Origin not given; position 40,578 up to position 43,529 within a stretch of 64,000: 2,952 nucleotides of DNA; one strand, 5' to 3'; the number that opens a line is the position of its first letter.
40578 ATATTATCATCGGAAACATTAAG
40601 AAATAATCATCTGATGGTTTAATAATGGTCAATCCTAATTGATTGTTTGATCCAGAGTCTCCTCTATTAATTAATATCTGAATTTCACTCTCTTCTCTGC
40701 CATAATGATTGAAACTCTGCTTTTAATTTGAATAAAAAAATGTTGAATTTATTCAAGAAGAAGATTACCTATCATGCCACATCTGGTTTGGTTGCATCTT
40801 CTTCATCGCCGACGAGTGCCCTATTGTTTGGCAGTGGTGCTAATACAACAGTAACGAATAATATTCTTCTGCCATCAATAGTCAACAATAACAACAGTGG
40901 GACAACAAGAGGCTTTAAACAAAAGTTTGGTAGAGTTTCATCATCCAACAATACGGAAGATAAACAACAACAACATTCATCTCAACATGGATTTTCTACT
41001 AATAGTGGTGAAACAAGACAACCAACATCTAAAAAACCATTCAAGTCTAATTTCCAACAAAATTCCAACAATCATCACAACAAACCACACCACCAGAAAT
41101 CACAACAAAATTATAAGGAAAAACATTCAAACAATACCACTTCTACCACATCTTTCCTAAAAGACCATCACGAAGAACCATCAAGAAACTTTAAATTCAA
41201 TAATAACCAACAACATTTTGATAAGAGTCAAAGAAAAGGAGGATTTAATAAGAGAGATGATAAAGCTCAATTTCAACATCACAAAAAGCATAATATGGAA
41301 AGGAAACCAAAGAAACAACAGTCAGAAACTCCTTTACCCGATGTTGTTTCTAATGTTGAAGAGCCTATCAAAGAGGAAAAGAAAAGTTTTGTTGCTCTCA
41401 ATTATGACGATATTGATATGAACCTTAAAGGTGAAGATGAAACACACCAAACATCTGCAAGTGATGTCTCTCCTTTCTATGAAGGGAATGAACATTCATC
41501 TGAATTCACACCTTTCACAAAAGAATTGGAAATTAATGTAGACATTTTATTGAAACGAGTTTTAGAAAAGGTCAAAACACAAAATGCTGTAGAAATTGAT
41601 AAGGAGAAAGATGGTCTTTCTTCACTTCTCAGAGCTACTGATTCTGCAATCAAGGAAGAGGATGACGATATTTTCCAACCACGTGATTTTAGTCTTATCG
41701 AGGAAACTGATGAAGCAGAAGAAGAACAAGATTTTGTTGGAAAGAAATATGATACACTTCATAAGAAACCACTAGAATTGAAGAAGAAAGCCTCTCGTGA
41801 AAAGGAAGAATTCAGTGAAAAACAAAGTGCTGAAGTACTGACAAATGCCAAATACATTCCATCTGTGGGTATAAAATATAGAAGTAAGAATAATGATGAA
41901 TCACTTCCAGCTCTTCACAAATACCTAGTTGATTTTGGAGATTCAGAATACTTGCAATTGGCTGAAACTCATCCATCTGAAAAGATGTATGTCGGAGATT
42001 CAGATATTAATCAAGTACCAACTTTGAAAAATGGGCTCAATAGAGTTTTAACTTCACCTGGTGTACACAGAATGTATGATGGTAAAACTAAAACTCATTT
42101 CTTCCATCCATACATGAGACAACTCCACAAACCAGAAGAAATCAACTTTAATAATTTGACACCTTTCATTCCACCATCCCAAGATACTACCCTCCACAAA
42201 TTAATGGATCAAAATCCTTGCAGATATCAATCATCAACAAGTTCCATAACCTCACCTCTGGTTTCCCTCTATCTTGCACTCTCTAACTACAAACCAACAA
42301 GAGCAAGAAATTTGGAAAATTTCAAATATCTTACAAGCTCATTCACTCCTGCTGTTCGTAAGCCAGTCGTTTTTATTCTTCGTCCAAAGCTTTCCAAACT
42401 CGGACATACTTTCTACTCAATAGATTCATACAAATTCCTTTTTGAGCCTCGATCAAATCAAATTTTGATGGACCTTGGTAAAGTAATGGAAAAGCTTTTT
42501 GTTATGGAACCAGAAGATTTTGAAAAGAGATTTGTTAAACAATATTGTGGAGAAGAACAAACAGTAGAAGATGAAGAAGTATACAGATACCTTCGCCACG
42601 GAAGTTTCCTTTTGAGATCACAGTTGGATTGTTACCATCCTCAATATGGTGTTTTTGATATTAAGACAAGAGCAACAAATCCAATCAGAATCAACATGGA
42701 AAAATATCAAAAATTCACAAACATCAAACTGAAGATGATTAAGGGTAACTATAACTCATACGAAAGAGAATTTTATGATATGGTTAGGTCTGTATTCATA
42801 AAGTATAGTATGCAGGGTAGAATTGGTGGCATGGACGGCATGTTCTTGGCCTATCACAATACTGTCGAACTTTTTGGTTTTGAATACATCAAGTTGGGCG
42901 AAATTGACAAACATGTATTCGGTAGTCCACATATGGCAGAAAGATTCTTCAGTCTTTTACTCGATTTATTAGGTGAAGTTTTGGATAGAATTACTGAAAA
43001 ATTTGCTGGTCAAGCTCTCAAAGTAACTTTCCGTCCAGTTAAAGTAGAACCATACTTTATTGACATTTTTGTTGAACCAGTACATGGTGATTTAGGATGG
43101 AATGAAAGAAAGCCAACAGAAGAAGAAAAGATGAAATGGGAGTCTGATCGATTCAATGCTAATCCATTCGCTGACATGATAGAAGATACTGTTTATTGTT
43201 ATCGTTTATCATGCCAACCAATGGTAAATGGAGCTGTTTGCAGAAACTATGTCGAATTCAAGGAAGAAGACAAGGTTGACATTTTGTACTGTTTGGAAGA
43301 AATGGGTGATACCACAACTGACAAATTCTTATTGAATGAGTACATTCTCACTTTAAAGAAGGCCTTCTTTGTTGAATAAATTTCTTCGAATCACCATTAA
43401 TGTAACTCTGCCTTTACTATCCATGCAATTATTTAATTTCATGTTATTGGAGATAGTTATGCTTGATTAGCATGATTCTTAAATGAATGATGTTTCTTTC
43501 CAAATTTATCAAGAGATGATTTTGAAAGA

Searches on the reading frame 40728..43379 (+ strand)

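Call 36: search_protein_families(library=pfam, proteins=[window:40728-43379:+], max_evalue=0.001)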
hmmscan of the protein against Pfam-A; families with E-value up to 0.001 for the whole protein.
window:40728-43379:+ (883 aa): 1 family
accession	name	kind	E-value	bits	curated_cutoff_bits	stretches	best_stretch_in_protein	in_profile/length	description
PF08634.16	Pet127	-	1.2e-86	291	25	1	480-753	1-274/274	Mitochondrial protein Pet127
